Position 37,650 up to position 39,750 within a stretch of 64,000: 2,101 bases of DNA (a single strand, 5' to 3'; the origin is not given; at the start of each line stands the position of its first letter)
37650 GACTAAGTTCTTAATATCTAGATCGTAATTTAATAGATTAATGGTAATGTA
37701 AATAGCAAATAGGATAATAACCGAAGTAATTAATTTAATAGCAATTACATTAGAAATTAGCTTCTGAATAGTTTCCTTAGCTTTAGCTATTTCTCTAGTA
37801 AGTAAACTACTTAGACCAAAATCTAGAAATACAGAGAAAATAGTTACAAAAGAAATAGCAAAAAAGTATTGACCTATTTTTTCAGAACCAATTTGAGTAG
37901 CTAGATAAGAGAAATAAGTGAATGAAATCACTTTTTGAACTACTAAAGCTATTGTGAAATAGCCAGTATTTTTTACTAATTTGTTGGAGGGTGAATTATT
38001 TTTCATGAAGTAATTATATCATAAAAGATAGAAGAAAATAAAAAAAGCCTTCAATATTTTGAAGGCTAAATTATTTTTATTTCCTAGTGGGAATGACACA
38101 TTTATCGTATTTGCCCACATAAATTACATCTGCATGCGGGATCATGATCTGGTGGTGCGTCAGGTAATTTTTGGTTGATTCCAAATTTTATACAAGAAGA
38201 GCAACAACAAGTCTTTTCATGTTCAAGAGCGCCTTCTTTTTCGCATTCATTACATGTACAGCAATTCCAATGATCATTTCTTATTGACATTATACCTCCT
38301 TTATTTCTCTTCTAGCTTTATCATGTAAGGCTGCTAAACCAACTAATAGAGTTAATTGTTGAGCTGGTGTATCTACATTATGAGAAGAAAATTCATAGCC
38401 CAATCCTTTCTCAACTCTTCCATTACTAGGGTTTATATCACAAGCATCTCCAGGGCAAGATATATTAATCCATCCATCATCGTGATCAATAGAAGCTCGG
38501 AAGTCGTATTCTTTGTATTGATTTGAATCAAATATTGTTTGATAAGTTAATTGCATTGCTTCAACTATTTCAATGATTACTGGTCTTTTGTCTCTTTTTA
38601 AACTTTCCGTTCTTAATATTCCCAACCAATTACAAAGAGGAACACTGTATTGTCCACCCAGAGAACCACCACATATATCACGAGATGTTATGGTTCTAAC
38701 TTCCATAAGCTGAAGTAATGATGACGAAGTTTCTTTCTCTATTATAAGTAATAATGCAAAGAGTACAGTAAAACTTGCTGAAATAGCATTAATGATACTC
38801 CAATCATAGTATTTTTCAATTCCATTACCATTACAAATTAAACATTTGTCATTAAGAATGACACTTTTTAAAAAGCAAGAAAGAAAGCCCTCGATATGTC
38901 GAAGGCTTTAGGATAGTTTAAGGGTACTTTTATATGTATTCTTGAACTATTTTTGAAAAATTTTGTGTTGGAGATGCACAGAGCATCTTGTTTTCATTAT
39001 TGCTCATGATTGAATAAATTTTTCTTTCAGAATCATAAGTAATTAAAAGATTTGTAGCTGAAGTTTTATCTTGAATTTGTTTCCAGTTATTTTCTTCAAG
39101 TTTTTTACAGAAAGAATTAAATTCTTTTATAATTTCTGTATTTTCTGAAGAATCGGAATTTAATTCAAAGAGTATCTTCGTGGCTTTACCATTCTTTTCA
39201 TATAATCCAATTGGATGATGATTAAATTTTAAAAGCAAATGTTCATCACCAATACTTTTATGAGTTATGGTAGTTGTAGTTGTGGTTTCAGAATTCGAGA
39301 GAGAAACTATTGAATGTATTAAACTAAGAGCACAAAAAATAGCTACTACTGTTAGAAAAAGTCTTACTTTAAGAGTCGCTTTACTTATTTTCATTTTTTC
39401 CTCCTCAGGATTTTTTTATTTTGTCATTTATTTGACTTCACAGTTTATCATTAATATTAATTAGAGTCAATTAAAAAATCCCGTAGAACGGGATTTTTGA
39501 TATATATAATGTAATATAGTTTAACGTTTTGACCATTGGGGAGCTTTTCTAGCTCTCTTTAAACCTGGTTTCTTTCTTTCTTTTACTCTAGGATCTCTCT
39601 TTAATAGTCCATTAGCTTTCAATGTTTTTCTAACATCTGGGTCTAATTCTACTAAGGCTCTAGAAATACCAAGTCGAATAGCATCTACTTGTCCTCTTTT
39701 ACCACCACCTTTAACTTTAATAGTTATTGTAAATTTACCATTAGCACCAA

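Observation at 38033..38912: GC-enriched two-gene cassette encoding a 138-aa protein translationally coupled to a 14-Cys 62-aa peptide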

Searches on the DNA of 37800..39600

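Call 63: search_rna_families(source=window, start=37800, end=39600, threshold=evalue, max_evalue=1)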
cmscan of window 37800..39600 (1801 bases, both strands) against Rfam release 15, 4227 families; matches with E-value up to 1: 5.
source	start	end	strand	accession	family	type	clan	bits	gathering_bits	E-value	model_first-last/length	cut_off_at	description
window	38878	38965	-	RF01859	Phe_leader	Cis-reg; leader;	-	23.4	55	0.48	1-125/125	no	Phenylalanine leader peptide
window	39445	39562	+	RF01770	rimP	Cis-reg; leader;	-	22.7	47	0.81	1-102/102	no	Gammaprotebacteria rimP leader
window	38040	38190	-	RF04315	manA-II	Cis-reg;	-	22.6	100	0.5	1-147/147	no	manA_II ncRNA motif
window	39170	39258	-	RF01286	snoR26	Gene; snRNA; snoRNA; CD-box;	-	21.9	47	0.64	1-94/94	no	Small nucleolar RNA snoR26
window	39198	39264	-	RF04113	MIR1523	Gene; miRNA;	-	21.4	96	0.41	1-92/92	no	MIR1523 microRNA precursor family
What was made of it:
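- Tried and rejected: Rfam scan of 37800-39600 gave nothing near a gathering score (call 63).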

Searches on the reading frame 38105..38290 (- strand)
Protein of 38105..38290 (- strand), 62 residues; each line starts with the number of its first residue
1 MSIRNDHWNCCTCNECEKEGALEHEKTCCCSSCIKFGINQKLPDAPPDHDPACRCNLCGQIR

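Call 5: search_protein_families(library=pfam, proteins=[window:38105-38290:-], max_evalue=1)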
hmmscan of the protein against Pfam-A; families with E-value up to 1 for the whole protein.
window:38105-38290:- (62 aa): 0 families

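Call 8: search_protein_families(library=ncbifam, proteins=[window:38105-38290:-], max_evalue=1)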
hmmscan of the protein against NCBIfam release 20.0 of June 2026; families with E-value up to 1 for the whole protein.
window:38105-38290:- (62 aa): 0 families

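Call 17: find_homologous_proteins(query=window:38105-38290:-, max_evalue=1)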
Query window:38105-38290:- (62 aa): 1 proteins with E <= 1 among 1 candidates.
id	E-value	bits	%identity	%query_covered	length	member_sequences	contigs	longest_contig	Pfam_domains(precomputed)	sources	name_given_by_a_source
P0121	3.0e-37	143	100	100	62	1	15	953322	-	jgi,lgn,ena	jgi:hypothetical protein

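Call 29: search_protein_representatives(protein=window:38105-38290:-)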
Query: 62 residues. Proteins with E-value up to 0.001 (for the whole library): 4; up to 1e-10: 0; up to 1e-30: 0. The best 4 are listed.
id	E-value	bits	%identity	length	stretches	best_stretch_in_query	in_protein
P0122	1.2e-08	51.1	57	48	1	21-62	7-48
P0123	7.6e-07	45.4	54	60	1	18-58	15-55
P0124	9.4e-06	42.0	58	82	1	13-58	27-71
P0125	1.7e-04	38.0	48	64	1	23-62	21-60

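Call 32: find_encoding_contigs(protein=P0124, flank=5000, max_places=3)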
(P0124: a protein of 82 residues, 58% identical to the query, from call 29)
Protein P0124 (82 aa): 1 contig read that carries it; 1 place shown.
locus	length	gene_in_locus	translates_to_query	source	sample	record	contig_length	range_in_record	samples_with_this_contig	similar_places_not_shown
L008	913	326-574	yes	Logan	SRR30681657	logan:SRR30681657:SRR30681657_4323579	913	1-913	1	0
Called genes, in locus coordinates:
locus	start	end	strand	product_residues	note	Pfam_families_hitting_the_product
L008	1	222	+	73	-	?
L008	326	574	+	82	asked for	-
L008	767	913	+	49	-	?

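Call 33: find_homologous_proteins(query=A3, max_evalue=0.1)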
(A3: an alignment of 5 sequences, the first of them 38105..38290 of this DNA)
Query A3 (5 sequences) (62 aa, profile of the alignment): 6 proteins with E <= 0.1 among 18 candidates.
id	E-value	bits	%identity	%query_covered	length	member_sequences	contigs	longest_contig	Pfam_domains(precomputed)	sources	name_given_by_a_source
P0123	4.2e-26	108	54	66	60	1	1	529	-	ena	-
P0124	1.3e-23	100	56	69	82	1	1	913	-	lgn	-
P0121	3.9e-23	99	100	100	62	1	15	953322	-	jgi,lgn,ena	jgi:hypothetical protein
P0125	1.8e-20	90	48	65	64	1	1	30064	-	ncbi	-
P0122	7.1e-20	88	57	68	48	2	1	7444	-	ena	-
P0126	3.7e-16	77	50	71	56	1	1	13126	-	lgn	-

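Call 36: find_encoding_contigs(protein=P0125, flank=5000, max_places=2)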
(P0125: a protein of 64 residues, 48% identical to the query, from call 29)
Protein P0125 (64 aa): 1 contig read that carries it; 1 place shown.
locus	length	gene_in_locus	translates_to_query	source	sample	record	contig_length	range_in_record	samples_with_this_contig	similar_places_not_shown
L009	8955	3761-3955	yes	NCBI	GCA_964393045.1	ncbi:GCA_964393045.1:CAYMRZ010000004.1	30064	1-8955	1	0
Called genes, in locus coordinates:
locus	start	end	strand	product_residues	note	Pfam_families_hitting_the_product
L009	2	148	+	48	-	?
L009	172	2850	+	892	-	PF00561:Abhydrolase_1 (weak), PF07819:PGAP1 (faint), PF02450:LCAT, PF12146:Hydrolase_4 (faint)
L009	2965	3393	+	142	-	PF01371:Trp_repressor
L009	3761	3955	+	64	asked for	-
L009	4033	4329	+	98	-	-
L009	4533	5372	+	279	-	PF00535:Glycos_transf_2, PF10111:Glyco_tranf_2_2, PF13641:Glyco_tranf_2_3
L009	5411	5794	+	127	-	PF13366:PDDEXK_3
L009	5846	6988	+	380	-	PF13439:Glyco_transf_4, PF13477:Glyco_trans_4_2 (weak), PF13579:Glyco_trans_4_4, PF20706:GT4-conflict, PF00534:Glycos_transf_1, PF13692:Glyco_trans_1_4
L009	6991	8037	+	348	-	PF00535:Glycos_transf_2, PF13641:Glyco_tranf_2_3, PF13632:Glyco_trans_2_3 (faint)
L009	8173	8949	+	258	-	PF01061:ABC2_membrane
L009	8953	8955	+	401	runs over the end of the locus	PF00005:ABC_tran, PF13304:AAA_21 (weak), PF14524:Wzt_C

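Call 37: find_encoding_contigs(protein=P0126, flank=5000, max_places=2)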
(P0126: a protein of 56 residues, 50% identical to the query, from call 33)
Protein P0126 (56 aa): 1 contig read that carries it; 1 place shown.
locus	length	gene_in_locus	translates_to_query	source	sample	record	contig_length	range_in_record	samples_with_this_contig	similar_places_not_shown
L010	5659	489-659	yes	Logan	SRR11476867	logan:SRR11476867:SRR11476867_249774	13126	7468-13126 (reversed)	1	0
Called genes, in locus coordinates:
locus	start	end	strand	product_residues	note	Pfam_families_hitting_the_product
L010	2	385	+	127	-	?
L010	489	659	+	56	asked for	-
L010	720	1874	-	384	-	-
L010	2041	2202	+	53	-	-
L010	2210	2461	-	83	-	PF13376:OmdA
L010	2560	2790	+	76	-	-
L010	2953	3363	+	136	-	-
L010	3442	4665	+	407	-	PF00817:IMS, PF11798:IMS_HHH (weak), PF11799:IMS_C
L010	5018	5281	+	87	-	-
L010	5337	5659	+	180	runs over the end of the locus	-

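Call 38: find_encoding_contigs(protein=P0122, flank=5000, max_places=2)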
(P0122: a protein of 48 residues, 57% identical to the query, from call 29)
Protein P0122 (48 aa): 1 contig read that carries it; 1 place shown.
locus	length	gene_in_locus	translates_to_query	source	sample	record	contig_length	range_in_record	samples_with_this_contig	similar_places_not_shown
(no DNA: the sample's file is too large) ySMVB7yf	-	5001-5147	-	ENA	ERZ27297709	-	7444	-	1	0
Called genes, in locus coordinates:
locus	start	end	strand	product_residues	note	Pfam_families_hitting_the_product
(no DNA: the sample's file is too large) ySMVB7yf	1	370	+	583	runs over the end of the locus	?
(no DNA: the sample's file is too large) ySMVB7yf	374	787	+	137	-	-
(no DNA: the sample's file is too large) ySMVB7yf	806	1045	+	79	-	-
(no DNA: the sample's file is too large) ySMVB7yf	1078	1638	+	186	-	PF00561:Abhydrolase_1 (faint), PF06821:Ser_hydrolase, PF12697:Abhydrolase_6 (faint)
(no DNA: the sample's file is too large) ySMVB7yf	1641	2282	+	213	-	PF03575:Peptidase_S51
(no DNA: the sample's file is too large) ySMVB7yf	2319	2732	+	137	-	PF00583:Acetyltransf_1, PF13673:Acetyltransf_10, PF13508:Acetyltransf_7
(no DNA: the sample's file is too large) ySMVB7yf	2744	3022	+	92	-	PF12961:DUF3850, PF04266:ASCH (weak)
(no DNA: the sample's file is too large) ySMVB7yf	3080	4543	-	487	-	-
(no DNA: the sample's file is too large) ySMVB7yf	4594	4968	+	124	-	-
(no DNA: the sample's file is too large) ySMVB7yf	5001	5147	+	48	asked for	-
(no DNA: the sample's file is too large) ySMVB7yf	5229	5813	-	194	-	PF13023:HD_3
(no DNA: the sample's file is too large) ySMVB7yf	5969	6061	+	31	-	?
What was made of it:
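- A sixth (P0122, ENA contig) has only a gene table, with no family-sized neighbour (call 38).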

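Call 46: find_related_loci(query=A4, collection=metagenome_contigs, flank=5000)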
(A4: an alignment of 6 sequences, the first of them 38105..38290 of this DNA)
Query A4 (62 aa) in metagenome_contigs; peptide patterns used: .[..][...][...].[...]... (x = any residue, [..] = any of these).
38 stretches matched a pattern; 2 encode a relative of the query (tblastn E <= 1e-3); 2 distinct loci.
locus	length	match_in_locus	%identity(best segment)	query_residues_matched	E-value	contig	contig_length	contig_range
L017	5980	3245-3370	57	21-62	7e-14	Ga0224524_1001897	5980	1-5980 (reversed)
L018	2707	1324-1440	49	23-61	2e-9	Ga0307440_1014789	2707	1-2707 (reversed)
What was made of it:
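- A profile search and a metagenome scan added 2 more (calls 29, 33, 46).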

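Call 54: search_solved_structures(query=A4, max_evalue=10)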
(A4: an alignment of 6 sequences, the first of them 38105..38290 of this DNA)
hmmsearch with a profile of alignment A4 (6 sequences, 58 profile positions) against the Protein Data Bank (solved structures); distinct sequences matched with E-value up to 10: 6.
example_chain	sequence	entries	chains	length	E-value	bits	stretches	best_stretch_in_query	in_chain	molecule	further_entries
6g1k_A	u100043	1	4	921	0.34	14.2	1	34-55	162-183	Transient receptor potential cation channel subfamily c member 4a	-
7b0s_A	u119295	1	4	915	0.35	14.1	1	34-55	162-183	Transient receptor potential cation channel subfamily c member 4a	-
7b05_A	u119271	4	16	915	0.35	14.1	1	34-55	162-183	Transient receptor potential cation channel subfamily c member 4a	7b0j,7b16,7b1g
9fxl_A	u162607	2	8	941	0.35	14.1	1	34-55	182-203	Transient receptor potential cation channel subfamily c member 4a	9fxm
5z96_A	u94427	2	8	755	0.57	13.5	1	34-55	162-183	Short transient receptor potential channel 4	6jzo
8wpl_B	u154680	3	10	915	0.7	13.2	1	34-55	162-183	Short transient receptor potential channel 4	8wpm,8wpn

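Call 55: search_protein_families(library=pfam, alignment_id=A4, max_evalue=10)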
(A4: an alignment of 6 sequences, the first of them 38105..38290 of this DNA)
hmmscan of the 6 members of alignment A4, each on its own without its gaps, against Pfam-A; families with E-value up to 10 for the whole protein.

A. member 1, window:38105-38290:- (62 aa): 0 families

B. families by the number of members that match (of 6 scanned): 5 families
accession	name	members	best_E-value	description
PF20478.3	P2RX7_C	1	0.013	P2X purinoreceptor 7 intracellular domain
PF14106.11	DUF4279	1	0.02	Domain of unknown function (DUF4279)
PF14375.11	Cys_rich_CWC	1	0.33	Cysteine-rich CWC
PF02066.20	Metallothio_11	1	0.94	Metallothionein family 11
PF17525.8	DUF5447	1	5.1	Lysogeny maintenance protein PflM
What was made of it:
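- On Metallothionein families (Pfam): Only one family member matches Metallothio_11, at E 0.94 (call 55).
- Closest known: Metallothioneins and other Cys-rich metal-storage peptides. Different: No significant Pfam metallothionein match (best E 0.94 for one member, call 55).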

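Call 60: predict_structure(alignment_id=A4)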
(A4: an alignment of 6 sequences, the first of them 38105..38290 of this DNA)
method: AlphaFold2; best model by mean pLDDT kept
length: 62 residues; sequences in the alignment: 6
mean_pLDDT: 48.5   pTM: 0.27
mean pLDDT of the five models: 48.5, 47.8, 45.2, 43.1, 41.2
residues with pLDDT >= 90: 0; 70-90: 0; 50-70: 28; < 50: 34
segments of 3 or more residues with pLDDT < 50: 1-15, 20-27, 59-62
pLDDT, mean of each block of 10 residues (from residue 1): 37 47 49 57 56 48 37
secondary structure, 60 per line:
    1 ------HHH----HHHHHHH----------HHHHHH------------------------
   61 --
elements in order: H14-20 H31-36
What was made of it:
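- On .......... His-Cys3 zinc site (TRPC / UHRF1 type): The AlphaFold model is too poor (pLDDT 48, call 60).
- The AlphaFold model of the peptide is poor (pLDDT 48, call 60), and the TRPC match is not statistically significant.
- Tried and rejected: AlphaFold of the peptide from 6 sequences gave pLDDT 48, unusable, so no fold search was made (call 60).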

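Call 71: search_protein_families(library=padloc, proteins=[window:38105-38290:-, P0124], max_evalue=1)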
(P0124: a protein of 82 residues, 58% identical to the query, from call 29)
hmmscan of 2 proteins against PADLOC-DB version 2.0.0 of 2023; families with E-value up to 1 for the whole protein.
window:38105-38290:- (62 aa): 0 families

P0124 (82 aa): 0 families

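Call 72: search_protein_families(library=phrogs, proteins=[window:38105-38290:-, P0124], max_evalue=1)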
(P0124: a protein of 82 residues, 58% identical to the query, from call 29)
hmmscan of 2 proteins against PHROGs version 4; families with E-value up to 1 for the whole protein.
window:38105-38290:- (62 aa): 1 family
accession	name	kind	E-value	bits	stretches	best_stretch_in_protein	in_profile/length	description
phrog_22478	-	unknown function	0.13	13.1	1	14-61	24-74/140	-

P0124 (82 aa): 0 families
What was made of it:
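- There are no PADLOC or PHROG hits (calls 71, 72).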

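Call 84: search_solved_structures(query=A4, max_evalue=10, show_alignments=1)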
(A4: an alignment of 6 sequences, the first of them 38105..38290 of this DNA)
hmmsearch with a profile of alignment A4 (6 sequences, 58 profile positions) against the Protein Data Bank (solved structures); distinct sequences matched with E-value up to 10: 6.
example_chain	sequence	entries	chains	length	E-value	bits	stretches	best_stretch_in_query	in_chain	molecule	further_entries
6g1k_A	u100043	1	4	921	0.34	14.2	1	34-55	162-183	Transient receptor potential cation channel subfamily c member 4a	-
7b0s_A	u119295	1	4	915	0.35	14.1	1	34-55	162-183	Transient receptor potential cation channel subfamily c member 4a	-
7b05_A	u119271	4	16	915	0.35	14.1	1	34-55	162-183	Transient receptor potential cation channel subfamily c member 4a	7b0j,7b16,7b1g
9fxl_A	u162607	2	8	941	0.35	14.1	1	34-55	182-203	Transient receptor potential cation channel subfamily c member 4a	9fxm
5z96_A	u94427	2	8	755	0.57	13.5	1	34-55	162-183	Short transient receptor potential channel 4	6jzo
8wpl_B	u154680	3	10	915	0.7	13.2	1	34-55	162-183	Short transient receptor potential channel 4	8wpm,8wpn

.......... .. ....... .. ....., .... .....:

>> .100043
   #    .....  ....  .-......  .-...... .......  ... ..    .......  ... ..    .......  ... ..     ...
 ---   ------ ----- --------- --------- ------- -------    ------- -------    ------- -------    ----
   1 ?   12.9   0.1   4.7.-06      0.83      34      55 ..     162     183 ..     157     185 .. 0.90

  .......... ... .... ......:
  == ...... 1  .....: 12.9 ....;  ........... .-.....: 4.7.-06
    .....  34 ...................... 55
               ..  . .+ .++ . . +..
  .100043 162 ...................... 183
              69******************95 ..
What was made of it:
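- The family profile aligns weakly to that stretch of TRPC4 (E 0.34, call 84).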
